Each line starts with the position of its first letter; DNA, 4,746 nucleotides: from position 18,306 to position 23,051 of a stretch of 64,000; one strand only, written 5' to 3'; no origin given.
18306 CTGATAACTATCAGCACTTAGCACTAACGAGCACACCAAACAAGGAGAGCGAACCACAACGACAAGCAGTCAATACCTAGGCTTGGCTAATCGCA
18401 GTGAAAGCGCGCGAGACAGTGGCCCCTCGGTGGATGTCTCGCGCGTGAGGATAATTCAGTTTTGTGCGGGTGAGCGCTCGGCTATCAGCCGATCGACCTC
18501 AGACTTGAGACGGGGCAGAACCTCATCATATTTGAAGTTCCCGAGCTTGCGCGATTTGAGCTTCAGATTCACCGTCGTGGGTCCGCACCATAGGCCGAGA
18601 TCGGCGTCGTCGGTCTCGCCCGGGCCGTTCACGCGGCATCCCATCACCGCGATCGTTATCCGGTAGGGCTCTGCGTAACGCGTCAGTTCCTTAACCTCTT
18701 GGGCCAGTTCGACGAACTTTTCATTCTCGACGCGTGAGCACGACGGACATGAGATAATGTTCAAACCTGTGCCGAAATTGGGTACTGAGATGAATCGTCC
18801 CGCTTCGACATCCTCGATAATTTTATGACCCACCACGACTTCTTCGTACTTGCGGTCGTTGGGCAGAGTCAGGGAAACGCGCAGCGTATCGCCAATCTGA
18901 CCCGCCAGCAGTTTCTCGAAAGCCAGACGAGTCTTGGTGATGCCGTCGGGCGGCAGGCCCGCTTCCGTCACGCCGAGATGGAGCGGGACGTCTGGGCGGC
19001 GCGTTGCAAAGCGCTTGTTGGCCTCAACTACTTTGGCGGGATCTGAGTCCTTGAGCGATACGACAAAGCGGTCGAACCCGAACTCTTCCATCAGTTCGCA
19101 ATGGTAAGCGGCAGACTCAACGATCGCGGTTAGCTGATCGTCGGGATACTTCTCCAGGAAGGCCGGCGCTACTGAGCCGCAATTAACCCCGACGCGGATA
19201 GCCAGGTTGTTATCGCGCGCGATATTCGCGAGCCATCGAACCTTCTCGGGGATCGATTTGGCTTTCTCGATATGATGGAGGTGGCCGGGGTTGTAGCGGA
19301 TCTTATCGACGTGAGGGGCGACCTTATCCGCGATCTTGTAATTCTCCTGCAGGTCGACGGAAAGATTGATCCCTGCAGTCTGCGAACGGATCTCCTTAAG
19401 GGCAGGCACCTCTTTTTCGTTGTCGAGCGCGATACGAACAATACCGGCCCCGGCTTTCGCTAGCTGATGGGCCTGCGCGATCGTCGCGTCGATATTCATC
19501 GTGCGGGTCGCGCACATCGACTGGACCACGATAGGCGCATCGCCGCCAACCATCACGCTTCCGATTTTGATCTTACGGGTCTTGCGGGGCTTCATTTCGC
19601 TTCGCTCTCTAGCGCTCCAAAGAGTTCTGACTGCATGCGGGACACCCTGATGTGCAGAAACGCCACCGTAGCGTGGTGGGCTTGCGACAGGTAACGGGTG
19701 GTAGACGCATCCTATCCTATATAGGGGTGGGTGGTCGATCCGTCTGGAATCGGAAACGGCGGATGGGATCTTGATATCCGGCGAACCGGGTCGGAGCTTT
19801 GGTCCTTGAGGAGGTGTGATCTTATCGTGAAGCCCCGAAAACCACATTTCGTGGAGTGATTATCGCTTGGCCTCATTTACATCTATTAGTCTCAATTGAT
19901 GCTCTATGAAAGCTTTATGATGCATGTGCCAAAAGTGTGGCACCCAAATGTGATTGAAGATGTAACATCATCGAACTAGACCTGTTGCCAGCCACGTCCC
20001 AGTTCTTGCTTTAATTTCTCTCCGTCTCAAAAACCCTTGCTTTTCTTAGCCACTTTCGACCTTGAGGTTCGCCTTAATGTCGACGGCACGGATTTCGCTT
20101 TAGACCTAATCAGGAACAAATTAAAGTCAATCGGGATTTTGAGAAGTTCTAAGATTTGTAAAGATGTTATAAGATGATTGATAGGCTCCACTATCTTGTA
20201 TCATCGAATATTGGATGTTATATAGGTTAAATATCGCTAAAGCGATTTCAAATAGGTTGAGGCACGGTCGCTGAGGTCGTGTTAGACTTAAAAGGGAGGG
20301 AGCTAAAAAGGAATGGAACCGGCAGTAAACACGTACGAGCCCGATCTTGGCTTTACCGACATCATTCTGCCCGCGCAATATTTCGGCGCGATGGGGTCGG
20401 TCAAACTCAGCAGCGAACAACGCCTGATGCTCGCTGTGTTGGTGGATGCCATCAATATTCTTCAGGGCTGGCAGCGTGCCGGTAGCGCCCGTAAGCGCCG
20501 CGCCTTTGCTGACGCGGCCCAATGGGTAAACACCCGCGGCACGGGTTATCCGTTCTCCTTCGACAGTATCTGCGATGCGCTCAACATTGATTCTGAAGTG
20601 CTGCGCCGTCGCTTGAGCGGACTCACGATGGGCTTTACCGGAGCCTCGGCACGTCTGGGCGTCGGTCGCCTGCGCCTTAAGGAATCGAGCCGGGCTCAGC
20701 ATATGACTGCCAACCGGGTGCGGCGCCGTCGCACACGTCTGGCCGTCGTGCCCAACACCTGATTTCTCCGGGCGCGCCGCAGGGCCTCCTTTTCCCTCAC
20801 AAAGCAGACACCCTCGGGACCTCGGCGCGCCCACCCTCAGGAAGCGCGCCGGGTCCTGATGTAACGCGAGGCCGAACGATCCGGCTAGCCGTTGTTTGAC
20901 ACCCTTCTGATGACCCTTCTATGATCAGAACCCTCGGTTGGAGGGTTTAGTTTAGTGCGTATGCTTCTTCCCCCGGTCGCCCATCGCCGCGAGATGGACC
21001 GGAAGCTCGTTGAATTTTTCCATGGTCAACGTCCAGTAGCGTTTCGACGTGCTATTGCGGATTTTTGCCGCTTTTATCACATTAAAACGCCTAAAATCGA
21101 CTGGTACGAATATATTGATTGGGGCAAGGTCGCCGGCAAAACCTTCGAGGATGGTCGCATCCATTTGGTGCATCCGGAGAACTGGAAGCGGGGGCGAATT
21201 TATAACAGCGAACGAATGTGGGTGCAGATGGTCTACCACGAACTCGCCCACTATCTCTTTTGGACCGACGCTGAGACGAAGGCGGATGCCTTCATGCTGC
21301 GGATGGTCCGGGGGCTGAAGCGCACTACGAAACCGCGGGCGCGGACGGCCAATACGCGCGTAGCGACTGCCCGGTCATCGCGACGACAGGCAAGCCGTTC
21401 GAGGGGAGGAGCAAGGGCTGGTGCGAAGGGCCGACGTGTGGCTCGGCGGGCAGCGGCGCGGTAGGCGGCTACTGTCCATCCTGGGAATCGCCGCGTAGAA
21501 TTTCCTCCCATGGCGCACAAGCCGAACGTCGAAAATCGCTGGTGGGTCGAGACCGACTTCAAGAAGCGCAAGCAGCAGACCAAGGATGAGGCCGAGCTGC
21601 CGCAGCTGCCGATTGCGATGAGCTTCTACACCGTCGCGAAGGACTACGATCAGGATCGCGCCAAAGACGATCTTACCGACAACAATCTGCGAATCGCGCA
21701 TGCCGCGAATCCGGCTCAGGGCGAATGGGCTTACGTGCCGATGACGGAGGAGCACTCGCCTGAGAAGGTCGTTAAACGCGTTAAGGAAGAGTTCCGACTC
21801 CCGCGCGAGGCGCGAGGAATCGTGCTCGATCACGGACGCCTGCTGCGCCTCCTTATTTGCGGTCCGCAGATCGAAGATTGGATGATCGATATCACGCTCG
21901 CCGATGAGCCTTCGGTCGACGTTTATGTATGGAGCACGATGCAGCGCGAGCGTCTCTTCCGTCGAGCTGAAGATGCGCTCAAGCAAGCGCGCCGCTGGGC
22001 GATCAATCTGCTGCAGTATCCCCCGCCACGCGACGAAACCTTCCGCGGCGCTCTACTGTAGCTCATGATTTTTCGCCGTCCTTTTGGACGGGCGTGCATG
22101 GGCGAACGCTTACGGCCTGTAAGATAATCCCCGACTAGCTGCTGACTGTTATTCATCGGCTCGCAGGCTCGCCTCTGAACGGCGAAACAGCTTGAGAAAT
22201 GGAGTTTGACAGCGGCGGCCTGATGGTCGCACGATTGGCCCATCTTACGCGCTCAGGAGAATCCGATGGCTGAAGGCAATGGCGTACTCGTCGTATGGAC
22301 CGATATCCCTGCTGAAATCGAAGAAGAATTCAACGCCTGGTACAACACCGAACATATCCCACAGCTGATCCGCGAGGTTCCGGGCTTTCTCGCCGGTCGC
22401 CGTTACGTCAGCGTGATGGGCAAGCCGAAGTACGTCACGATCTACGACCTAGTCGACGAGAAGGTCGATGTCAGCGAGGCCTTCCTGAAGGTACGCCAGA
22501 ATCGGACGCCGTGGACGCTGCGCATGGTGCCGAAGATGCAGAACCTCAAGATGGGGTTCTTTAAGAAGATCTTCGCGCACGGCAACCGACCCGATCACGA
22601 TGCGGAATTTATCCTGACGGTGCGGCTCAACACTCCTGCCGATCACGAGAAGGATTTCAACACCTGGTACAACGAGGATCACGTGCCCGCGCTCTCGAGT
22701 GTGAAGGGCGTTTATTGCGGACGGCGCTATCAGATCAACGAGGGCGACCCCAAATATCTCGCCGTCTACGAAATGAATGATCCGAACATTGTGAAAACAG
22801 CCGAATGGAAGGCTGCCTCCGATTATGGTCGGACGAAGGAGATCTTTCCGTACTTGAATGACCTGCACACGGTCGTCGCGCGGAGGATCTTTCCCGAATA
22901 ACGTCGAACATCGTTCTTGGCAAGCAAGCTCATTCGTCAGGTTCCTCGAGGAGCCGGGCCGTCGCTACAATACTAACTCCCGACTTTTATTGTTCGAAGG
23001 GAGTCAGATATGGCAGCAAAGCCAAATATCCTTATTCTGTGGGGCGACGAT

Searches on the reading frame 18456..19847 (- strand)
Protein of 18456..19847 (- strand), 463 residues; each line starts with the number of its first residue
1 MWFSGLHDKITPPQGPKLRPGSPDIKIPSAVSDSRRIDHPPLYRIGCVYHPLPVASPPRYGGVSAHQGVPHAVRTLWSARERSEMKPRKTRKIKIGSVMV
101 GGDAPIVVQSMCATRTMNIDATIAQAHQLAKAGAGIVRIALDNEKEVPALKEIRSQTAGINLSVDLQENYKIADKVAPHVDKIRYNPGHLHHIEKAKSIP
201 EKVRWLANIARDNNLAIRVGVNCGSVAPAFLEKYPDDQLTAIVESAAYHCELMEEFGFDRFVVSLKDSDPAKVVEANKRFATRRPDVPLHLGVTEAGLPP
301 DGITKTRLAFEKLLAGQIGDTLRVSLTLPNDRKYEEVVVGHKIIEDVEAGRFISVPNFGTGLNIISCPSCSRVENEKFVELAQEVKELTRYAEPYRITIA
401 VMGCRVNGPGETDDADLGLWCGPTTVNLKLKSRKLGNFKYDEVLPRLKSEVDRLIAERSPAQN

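Call 7: search_protein_families(library=pfam, proteins=[window:18456-19847:-], max_evalue=0.001)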
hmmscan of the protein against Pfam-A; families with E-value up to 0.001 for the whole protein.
window:18456-19847:- (463 aa): 1 family
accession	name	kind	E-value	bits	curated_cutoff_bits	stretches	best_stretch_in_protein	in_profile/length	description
PF04551.19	GcpE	-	3.9e-98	329.1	32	1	90-452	1-342/343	GcpE protein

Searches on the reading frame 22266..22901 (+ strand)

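Call 7: search_protein_families(library=pfam, proteins=[window:22266-22901:+], max_evalue=0.001)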
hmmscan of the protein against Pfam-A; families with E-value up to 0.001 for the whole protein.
window:22266-22901:+ (211 aa): 1 family
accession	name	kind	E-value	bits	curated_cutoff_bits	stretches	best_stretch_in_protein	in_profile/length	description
PF14114.12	DUF4286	-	1.3e-09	38.6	25.8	0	115-174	2-65/100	Domain of unknown function (DUF4286)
